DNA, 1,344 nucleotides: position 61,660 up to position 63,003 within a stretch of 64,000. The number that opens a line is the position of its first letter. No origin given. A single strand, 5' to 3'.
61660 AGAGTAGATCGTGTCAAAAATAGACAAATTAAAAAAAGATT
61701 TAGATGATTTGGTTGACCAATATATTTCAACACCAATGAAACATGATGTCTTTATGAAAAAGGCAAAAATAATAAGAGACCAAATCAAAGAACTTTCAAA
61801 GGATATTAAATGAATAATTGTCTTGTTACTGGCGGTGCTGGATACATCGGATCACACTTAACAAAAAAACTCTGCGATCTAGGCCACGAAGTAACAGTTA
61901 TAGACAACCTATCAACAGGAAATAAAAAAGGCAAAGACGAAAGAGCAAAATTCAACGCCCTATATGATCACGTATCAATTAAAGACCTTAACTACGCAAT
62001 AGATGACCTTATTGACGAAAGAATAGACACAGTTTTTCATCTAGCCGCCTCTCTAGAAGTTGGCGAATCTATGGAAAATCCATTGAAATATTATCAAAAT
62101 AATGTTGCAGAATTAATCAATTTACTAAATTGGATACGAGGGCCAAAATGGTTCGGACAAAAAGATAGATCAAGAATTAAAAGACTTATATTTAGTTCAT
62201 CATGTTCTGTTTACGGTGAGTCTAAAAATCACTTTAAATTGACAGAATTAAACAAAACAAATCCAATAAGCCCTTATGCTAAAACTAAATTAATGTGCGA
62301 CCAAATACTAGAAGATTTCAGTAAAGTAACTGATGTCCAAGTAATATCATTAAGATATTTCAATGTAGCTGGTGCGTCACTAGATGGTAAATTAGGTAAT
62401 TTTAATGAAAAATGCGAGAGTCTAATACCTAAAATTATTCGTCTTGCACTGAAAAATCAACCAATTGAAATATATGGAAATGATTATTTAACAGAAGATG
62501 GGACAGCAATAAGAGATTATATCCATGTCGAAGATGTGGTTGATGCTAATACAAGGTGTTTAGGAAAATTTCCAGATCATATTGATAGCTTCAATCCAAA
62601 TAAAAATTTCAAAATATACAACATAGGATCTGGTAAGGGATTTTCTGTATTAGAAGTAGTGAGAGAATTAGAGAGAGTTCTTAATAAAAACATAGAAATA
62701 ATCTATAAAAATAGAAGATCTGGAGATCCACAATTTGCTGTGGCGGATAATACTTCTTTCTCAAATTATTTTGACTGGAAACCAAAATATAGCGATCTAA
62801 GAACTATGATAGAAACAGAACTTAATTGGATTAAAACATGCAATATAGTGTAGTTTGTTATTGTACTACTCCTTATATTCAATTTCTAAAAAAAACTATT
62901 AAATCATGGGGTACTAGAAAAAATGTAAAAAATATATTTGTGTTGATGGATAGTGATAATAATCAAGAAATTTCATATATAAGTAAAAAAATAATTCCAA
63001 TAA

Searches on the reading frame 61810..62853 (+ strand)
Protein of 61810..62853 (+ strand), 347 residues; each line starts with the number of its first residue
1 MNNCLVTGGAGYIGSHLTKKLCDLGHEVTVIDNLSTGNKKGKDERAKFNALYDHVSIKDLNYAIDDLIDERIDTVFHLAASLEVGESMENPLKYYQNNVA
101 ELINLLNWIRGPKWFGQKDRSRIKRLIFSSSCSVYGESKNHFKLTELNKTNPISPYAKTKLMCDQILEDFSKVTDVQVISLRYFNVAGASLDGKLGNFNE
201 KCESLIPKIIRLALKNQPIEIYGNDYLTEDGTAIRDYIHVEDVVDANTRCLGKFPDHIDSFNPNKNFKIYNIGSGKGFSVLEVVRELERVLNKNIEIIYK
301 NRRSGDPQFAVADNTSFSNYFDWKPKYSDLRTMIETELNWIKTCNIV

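Call 44: search_protein_families(library=phrogs, proteins=[window:61810-62853:+], max_evalue=0.00001)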
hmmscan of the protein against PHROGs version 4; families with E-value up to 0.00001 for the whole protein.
window:61810-62853:+ (347 aa): 1 family
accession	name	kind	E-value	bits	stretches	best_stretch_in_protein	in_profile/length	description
phrog_540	-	DNA, RNA and nucleotide metabolism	4.1e-64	218.2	1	1-342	292-595/715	nucleotide-sugar epimerase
